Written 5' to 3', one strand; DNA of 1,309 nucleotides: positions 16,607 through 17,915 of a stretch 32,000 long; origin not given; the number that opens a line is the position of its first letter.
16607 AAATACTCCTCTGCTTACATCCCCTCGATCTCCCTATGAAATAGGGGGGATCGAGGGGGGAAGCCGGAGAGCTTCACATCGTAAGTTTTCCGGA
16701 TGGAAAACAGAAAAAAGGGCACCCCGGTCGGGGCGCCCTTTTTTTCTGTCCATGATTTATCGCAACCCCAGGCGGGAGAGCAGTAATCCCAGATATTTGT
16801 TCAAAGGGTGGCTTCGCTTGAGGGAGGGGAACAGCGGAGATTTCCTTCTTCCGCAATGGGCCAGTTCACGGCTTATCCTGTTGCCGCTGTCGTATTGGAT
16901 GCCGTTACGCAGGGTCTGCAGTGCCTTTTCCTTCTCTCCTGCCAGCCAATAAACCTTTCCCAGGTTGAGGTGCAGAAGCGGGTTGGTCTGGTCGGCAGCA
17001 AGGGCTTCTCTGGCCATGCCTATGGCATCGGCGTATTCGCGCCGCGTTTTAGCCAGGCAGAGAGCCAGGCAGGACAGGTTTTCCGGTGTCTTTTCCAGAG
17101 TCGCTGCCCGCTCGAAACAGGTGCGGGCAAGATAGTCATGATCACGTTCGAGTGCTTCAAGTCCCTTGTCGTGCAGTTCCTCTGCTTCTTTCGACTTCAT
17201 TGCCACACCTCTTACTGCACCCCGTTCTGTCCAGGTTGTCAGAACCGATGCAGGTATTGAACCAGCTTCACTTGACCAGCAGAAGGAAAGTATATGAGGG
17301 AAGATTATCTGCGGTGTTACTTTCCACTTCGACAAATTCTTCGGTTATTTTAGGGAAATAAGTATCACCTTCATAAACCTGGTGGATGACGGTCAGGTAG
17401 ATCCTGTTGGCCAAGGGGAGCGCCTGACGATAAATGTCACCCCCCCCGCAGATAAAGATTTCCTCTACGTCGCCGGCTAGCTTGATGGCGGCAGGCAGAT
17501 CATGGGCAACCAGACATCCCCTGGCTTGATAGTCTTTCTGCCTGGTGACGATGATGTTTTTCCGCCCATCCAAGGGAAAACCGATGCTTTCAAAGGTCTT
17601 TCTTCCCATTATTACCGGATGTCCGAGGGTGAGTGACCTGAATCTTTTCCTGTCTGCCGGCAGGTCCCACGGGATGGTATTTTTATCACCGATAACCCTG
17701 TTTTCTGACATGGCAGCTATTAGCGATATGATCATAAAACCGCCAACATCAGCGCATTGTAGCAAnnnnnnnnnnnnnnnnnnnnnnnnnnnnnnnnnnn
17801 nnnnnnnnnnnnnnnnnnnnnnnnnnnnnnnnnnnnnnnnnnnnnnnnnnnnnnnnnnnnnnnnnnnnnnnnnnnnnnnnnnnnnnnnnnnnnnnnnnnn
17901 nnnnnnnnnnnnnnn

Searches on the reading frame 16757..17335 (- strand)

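Call 12: search_protein_families(library=pfam, proteins=[window:16757-17335:-], max_evalue=0.001)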
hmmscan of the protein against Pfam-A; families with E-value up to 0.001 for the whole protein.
window:16757-17335:- (192 aa): 7 families
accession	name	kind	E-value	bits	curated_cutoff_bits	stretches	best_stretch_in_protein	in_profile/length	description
PF14559.12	TPR_19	-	1.4e-06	29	25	1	100-149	6-55/68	Tetratricopeptide repeat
PF13414.12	TPR_11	-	2e-05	24.6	26.8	1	109-133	18-42/42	TPR repeat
PF13432.12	TPR_16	-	8.5e-05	23.4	32.7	1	96-143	8-55/65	Tetratricopeptide repeat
PF00515.34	TPR_1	-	0.00013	22.1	27.8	0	121-150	3-32/34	Tetratricopeptide repeat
PF07719.23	TPR_2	-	0.00017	21.9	27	0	120-152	2-34/34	Tetratricopeptide repeat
PF12895.13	ANAPC3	-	0.00021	22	27.2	0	99-145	3-49/82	Anaphase-promoting complex, cyclosome, subunit 3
PF13424.12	TPR_12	-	0.00051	20.6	30.1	0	87-143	6-69/77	Tetratricopeptide repeat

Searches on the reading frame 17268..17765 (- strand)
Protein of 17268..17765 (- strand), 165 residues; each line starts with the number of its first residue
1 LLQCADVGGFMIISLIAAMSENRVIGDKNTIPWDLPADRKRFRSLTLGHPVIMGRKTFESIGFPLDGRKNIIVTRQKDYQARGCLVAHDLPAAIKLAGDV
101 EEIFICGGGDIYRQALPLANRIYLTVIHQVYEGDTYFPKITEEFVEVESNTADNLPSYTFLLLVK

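Call 12: search_protein_families(library=pfam, proteins=[window:17268-17765:-], max_evalue=0.001)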
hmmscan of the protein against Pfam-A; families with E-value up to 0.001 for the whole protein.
window:17268-17765:- (165 aa): 1 family
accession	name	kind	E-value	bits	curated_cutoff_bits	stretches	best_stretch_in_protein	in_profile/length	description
PF00186.24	DHFR_1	-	9e-55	185.2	25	1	13-153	2-143/159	Dihydrofolate reductase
